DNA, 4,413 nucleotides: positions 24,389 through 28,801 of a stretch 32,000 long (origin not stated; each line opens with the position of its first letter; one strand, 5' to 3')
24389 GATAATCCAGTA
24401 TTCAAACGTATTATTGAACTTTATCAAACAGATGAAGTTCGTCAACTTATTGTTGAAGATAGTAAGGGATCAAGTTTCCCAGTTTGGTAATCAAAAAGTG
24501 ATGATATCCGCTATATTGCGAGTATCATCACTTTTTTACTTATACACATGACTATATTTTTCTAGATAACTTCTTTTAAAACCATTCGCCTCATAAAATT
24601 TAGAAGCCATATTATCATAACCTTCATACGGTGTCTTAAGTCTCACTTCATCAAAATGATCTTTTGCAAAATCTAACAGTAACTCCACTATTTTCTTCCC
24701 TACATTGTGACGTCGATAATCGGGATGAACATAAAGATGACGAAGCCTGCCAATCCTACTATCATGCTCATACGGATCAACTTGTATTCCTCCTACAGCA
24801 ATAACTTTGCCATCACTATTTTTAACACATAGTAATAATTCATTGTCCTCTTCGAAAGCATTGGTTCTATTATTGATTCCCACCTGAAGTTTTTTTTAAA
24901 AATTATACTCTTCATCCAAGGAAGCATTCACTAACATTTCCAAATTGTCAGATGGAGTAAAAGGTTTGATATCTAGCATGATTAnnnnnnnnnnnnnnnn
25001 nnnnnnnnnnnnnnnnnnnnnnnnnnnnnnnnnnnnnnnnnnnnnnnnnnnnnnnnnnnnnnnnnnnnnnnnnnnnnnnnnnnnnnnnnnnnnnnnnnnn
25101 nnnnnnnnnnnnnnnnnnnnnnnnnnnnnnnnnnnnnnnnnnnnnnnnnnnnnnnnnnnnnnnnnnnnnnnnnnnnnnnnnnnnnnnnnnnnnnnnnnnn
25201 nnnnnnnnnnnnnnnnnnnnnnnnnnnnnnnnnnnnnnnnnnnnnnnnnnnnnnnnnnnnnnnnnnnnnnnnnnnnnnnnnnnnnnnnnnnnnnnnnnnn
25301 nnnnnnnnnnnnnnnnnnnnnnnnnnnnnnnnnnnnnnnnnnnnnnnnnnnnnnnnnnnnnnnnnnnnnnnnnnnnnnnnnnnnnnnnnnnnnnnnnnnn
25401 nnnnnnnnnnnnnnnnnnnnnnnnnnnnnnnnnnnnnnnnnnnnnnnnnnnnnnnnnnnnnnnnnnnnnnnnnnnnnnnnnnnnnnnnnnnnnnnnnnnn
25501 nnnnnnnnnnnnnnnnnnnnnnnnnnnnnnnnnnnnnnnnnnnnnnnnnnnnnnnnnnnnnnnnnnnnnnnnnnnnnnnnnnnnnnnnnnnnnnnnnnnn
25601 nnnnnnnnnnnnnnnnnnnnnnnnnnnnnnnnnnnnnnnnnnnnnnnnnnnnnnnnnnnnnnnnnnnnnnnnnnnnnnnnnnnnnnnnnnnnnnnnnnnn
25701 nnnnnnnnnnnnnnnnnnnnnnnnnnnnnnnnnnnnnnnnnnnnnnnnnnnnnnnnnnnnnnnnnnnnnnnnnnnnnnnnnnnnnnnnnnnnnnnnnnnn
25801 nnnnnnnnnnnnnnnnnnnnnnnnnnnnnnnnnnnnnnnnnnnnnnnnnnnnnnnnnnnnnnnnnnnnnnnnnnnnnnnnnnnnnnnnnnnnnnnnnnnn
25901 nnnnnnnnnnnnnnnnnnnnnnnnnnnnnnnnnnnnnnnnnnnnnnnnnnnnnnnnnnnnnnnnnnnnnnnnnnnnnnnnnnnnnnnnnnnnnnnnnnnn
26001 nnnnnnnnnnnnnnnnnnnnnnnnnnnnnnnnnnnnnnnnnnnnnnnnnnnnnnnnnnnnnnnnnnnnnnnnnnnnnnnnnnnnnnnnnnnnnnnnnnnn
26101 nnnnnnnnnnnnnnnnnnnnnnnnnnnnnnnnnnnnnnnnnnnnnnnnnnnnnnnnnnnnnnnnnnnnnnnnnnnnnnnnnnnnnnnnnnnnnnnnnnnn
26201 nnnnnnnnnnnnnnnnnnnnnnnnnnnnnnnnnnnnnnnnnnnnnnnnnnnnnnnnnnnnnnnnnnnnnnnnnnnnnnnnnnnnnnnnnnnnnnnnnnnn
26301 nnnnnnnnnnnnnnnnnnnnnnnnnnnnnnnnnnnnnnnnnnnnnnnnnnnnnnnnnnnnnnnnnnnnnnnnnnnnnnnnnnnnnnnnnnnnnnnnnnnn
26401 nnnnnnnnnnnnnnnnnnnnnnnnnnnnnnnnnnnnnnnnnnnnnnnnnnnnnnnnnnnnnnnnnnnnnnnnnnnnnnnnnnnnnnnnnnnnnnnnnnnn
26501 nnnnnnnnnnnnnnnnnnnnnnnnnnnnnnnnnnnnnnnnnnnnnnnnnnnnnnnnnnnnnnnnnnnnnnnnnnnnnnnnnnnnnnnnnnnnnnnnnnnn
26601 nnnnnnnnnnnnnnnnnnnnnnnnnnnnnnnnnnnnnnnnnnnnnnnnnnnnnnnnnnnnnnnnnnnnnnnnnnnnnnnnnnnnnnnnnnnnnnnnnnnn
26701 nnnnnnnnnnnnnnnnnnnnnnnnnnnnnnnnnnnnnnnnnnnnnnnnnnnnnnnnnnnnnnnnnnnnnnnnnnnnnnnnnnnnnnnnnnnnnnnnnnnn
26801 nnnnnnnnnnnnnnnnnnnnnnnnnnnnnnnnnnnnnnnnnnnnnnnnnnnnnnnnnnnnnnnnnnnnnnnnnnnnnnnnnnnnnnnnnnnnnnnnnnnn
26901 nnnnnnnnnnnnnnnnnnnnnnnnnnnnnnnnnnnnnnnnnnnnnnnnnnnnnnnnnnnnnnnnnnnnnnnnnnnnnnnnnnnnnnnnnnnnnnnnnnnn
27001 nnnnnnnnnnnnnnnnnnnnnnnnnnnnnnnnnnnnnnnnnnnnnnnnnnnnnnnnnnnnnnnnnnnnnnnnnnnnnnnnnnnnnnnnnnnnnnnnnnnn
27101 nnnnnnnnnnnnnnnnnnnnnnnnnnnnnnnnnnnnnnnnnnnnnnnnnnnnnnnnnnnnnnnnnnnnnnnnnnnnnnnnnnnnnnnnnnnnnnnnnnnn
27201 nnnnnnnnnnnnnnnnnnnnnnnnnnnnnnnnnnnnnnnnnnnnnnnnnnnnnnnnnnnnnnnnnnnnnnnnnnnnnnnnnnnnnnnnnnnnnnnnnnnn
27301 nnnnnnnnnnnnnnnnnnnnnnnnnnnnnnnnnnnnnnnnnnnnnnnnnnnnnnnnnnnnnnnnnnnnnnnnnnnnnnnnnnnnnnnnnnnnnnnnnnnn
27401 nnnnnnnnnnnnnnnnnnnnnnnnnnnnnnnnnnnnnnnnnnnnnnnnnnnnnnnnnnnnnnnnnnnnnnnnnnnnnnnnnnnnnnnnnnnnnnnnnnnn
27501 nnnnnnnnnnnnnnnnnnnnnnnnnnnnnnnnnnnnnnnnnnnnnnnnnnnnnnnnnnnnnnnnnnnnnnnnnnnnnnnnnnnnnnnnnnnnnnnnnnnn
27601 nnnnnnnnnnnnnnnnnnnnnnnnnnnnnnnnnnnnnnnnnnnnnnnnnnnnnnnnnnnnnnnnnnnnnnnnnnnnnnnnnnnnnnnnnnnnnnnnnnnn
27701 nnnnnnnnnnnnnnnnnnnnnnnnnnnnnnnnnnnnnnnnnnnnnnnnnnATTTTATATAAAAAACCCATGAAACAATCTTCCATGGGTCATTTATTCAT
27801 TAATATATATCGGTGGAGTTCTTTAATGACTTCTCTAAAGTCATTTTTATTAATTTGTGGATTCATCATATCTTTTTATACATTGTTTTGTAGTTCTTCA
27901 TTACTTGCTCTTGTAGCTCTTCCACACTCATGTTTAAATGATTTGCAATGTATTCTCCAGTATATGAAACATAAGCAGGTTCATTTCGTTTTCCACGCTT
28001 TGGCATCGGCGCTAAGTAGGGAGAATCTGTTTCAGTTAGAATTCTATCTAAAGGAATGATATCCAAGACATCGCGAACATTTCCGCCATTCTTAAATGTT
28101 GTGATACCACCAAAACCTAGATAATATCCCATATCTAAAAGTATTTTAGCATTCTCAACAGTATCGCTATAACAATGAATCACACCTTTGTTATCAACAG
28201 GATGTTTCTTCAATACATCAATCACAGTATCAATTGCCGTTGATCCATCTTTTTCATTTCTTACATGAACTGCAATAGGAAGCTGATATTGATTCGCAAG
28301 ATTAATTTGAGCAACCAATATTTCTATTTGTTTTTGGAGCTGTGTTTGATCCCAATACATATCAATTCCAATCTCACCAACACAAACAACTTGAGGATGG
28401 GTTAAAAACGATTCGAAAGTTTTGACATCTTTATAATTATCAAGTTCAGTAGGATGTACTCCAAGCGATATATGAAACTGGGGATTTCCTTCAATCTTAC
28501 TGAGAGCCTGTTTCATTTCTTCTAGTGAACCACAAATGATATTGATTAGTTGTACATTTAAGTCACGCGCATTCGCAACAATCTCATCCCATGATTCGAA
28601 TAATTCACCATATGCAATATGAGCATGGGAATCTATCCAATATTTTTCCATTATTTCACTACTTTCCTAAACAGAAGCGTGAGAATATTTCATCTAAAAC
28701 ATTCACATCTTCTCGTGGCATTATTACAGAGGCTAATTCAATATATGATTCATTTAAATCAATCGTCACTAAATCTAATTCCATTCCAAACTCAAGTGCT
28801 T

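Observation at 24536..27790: Membrane-anchored SF2 DEAH helicase with an unknown basic C-terminal domain, abutted to a GNAT gene, as a terminator-bounded two-gene unit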

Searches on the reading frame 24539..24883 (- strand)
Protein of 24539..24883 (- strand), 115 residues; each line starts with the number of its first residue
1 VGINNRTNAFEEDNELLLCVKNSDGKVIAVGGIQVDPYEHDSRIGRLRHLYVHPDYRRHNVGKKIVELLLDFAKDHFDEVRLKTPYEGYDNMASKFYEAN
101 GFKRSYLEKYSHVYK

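Call 3: search_protein_families(library=pfam, proteins=[window:24539-24883:-], max_evalue=0.1)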
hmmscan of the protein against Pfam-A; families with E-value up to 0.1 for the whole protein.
window:24539-24883:- (115 aa): 6 families
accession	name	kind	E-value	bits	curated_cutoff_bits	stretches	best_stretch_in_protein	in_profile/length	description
PF13508.13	Acetyltransf_7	-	4.8e-13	49.7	27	1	21-103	8-83/84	Acetyltransferase (GNAT) domain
PF00583.31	Acetyltransf_1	-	3.2e-12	47.2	20.7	1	12-102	29-116/116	Acetyltransferase (GNAT) family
PF13673.13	Acetyltransf_10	-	6e-08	33.2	23.6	1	12-108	27-113/128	Acetyltransferase (GNAT) domain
PF14542.12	Acetyltransf_CG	-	0.0027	18.2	30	1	38-85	17-65/80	GCN5-related N-acetyl-transferase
PF18735.6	HEPN_RiboL-PSP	-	0.051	13.9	28.4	1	39-75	144-180/191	RiboL-PSP-HEPN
PF13302.13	Acetyltransf_3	-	0.082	14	25.4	1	10-102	48-137/138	Acetyltransferase (GNAT) domain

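Call 5: search_protein_families(library=ncbifam, proteins=[window:24539-24883:-], max_evalue=0.1)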
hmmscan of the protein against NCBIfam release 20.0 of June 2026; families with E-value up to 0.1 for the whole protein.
window:24539-24883:- (115 aa): 16 families
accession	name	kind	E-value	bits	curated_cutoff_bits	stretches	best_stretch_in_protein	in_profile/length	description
NF040501.1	resist_ArsN2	equivalog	4.1e-06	26.4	125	1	10-104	19-103/133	arsenic resistance N-acetyltransferase ArsN2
TIGR01575.1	rimI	equivalog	1.5e-05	25.1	86.4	1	14-108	30-118/132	ribosomal protein S18-alanine N-acetyltransferase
NF005921.0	PRK07922.1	equivalog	0.00032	20.4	180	1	8-75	40-102/170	amino-acid N-acetyltransferase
NF005840.0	PRK07757.1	equivalog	0.0023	17.9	154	1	19-75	45-97/153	N-acetyltransferase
NF007530.0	PRK10146.1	equivalog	0.0031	17.8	142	1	12-107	43-138/144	aminoalkylphosphonate N-acetyltransferase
TIGR03585.1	PseH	equivalog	0.0038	17.3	93.1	1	50-109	82-140/156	UDP-4-amino-4,6-dideoxy-N-acetyl-beta-L-altrosamine N-acetyltransferase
NF000482.1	AAC_3_XI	exception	0.0059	16.4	300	1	33-103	65-133/148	aminoglycoside N-acetyltransferase AAC(3)-XI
NF007853.0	PRK10562.1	equivalog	0.014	15.7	125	1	49-103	73-121/146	N-acetyltransferase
NF007807.0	PRK10514.1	equivalog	0.016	15.2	134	1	46-105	72-125/147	acetyltransferase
NF041716.1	HxA_phane_GNAT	equivalog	0.024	14.5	250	1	37-104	75-142/152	cyclophane-containing RiPP N-acetyltransferase HaaN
NF040503.1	resist_ArsN1a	equivalog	0.025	14.4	170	1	13-104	45-135/159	arsinothricin resistance N-acetyltransferase ArsN1 family A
NF008964.0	PRK12308.1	equivalog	0.026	12.9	657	1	19-75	506-558/624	argininosuccinate lyase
NF043067.1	AAC_6p_group_E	equivalog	0.029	14.3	140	1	40-75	66-101/140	aminoglycoside 6'-N-acetyltransferase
TIGR03448.1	mycothiol_MshD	equivalog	0.031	13.6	163.1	1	7-104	192-287/294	mycothiol synthase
NF002959.0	PRK03624.1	equivalog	0.04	13.6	124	1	11-104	45-131/147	GNAT family acetyltransferase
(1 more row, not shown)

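Call 6: search_protein_families(library=padloc, proteins=[window:24539-24883:-], max_evalue=0.1)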
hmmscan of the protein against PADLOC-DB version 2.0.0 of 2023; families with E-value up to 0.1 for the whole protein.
window:24539-24883:- (115 aa): 0 families

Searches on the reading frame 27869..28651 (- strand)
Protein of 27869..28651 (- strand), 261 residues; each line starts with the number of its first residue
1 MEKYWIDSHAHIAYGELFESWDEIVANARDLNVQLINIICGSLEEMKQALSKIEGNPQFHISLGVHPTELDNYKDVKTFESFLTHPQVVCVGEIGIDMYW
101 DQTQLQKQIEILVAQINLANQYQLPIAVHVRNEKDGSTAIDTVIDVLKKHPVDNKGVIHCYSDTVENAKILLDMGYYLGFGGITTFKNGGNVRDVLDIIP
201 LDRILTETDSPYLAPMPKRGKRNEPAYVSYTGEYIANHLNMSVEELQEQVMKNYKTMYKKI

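Call 53: find_homologous_proteins(query=window:27869-28651:-, max_evalue=1e-30)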
Query window:27869-28651:- (261 aa): 7172 proteins with E <= 1e-30 among 8000 candidates; the best 120 are listed.
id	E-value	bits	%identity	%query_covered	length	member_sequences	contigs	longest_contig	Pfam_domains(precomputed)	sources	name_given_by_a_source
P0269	3.3e-171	585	98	100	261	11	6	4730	PF01026.28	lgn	-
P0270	1.5e-154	531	89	100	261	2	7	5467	PF01026.28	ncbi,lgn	-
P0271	1.2e-104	367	60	100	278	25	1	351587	PF01026.28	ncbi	-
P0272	1.5e-104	367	61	100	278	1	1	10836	PF01026.28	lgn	-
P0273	3.1e-100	353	60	100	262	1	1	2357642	PF01026.28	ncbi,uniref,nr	ncbi:TatD family hydrolase [Erysipelothrix sp. HDW6C]|uniref:TatD family hydrolase n=1 Tax=Erysipelo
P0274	1.8e-98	347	58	100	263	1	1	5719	PF01026.28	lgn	-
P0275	5.9e-98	345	56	100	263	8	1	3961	PF01026.28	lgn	-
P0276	1.4e-96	341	59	100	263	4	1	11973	PF01026.28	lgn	-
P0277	2.3e-95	337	57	98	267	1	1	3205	PF01026.28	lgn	-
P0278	2.4e-95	337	58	100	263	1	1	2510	PF01026.28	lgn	-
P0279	3.0e-95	336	57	100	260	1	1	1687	PF01026.28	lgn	-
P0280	1.8e-94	334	56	98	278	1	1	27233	PF01026.28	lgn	-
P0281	2.3e-93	330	56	100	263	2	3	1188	PF01026.28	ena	-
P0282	8.1e-93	328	55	100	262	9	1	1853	PF01026.28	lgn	-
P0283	1.8e-90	321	54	100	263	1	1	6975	PF01026.28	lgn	-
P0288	1.5e-85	305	51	100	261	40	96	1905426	PF01026.28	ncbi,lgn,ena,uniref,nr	ncbi:TatD family hydrolase [Erysipelothrix rhusiopathiae]|uniref:TatD family hydrolase n=1 Tax=Erysi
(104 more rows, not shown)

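Call 54: find_encoding_contigs(protein=P0273, flank=8000, max_places=1)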
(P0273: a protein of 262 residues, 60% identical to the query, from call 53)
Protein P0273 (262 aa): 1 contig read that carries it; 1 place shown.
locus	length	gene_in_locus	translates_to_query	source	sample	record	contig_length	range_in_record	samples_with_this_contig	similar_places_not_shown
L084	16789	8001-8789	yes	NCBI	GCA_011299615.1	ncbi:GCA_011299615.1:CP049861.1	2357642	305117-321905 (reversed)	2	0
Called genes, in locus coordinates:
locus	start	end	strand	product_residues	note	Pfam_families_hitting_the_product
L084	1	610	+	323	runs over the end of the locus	PF01408:GFO_IDH_MocA, PF22725:GFO_IDH_MocA_C3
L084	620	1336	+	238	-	PF02527:GidB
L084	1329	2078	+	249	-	PF02195:ParB_N, PF17762:HTH_ParB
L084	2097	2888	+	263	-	PF00142:Fer4_NifH (weak), PF01656:CbiA, PF02374:ArsA_ATPase (weak), PF06564:CBP_BcsQ, PF09140:MipZ, PF10609:ParA, PF13614:AAA_31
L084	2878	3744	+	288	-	PF02195:ParB_N, PF17762:HTH_ParB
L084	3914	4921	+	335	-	PF01972:SDH_protease (weak)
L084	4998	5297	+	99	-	-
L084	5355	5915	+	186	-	PF02146:SIR2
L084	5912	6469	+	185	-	PF02146:SIR2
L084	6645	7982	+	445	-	PF10396:TrmE_N, PF12631:MnmE_helical, PF01926:MMR_HSR1, PF02421:FeoB_N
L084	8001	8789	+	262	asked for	PF01026:TatD_DNase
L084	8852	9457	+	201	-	PF00702:Hydrolase, PF13419:HAD_2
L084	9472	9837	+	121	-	-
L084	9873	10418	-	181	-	PF00528:BPD_transp_1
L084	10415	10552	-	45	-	-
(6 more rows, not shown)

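Call 55: find_encoding_contigs(protein=P0288, flank=8000, max_places=1)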
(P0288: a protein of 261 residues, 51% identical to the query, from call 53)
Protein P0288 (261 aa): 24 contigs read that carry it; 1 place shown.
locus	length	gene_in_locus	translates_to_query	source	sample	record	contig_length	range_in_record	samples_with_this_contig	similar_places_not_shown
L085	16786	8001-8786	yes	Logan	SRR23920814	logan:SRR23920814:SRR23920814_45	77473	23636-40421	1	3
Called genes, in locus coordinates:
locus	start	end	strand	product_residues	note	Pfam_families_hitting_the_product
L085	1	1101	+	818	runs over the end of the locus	-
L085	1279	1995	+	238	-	PF02527:GidB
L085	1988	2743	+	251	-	PF02195:ParB_N, PF17762:HTH_ParB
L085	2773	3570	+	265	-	PF00142:Fer4_NifH (weak), PF01656:CbiA, PF02374:ArsA_ATPase (weak), PF06564:CBP_BcsQ, PF09140:MipZ, PF10609:ParA, PF13614:AAA_31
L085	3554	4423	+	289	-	PF02195:ParB_N, PF17762:HTH_ParB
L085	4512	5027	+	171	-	-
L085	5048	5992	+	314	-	PF01156:IU_nuc_hydro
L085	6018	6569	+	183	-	PF02146:SIR2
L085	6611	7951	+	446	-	PF10396:TrmE_N, PF12631:MnmE_helical, PF01926:MMR_HSR1, PF02421:FeoB_N, PF04548:AIG1 (weak)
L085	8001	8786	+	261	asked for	PF01026:TatD_DNase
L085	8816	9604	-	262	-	PF03180:Lipoprotein_9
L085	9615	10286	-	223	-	PF00528:BPD_transp_1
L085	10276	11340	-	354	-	PF00005:ABC_tran, PF02463:SMC_N (weak), PF13304:AAA_21 (faint), PF09383:NIL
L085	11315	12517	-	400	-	PF01546:Peptidase_M20 (faint), PF07687:M20_dimer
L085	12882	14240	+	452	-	PF00171:Aldedh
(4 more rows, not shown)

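Call 56: find_encoding_contigs(protein=P0271, flank=8000, max_places=1)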
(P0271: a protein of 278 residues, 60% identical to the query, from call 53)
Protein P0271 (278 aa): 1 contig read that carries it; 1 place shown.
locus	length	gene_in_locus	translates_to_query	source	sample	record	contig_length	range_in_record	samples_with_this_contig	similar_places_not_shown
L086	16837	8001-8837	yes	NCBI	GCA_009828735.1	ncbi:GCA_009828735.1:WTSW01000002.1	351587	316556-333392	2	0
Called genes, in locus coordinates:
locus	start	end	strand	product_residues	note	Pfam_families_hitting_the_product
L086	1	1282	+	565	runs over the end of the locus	PF16889:Hepar_II_III_N, PF07940:Hepar_II_III_C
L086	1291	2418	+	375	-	PF07470:Glyco_hydro_88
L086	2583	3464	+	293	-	-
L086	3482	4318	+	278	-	PF04962:KduI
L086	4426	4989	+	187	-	PF02146:SIR2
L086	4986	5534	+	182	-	PF02146:SIR2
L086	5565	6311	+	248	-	PF00293:NUDIX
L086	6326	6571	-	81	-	-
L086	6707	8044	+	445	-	PF10396:TrmE_N, PF12631:MnmE_helical, PF01926:MMR_HSR1, PF02421:FeoB_N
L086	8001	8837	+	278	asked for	PF01026:TatD_DNase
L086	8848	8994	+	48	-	-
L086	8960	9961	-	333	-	PF01869:BcrAD_BadFG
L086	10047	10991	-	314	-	PF00480:ROK (faint), PF01869:BcrAD_BadFG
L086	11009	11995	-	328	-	PF01728:FtsJ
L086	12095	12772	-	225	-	PF00528:BPD_transp_1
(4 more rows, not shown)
